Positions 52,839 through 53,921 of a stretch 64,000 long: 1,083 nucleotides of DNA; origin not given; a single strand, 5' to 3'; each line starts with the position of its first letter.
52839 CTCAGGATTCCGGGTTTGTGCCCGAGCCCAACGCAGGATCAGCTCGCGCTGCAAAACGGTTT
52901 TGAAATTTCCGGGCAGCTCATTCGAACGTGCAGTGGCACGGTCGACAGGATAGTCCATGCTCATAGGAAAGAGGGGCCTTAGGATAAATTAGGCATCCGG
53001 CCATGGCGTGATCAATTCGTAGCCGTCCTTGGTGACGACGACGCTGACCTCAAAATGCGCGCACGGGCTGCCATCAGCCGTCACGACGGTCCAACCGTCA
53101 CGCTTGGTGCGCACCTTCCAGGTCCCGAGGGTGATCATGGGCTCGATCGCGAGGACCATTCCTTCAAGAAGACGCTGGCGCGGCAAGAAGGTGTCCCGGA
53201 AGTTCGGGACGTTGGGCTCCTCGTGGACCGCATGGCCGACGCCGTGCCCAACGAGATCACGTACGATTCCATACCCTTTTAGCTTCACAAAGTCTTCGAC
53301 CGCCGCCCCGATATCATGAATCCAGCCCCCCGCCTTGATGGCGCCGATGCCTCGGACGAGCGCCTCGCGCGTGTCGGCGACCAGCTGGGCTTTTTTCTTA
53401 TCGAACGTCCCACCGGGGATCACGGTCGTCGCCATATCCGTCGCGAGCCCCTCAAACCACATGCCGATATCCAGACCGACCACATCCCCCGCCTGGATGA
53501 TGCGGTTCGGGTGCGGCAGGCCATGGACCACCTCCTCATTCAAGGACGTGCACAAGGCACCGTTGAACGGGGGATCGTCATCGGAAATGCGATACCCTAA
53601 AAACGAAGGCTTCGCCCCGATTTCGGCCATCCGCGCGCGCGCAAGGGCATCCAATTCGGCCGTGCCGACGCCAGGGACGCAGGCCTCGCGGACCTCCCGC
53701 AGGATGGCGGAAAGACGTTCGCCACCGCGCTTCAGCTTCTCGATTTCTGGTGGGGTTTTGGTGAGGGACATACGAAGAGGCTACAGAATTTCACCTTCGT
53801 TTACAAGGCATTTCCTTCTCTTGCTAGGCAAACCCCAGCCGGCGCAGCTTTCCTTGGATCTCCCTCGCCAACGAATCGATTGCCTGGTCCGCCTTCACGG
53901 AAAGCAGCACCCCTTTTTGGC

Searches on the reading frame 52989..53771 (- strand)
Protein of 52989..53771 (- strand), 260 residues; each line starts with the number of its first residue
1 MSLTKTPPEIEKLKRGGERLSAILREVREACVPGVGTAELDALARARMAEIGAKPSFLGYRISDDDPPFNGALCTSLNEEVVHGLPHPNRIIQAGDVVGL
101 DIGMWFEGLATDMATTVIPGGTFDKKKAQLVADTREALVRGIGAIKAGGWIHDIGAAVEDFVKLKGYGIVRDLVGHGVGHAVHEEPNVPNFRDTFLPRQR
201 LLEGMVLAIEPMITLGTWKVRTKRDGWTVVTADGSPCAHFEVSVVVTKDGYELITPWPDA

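Call 40: search_protein_families(library=pfam, proteins=[window:52989-53771:-], max_evalue=1)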
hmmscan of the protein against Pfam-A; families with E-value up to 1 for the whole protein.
window:52989-53771:- (260 aa): 1 family
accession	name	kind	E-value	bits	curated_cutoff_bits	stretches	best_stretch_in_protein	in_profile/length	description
PF00557.29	Peptidase_M24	-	5.4e-38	131.3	23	1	11-248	1-208/208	Metallopeptidase family M24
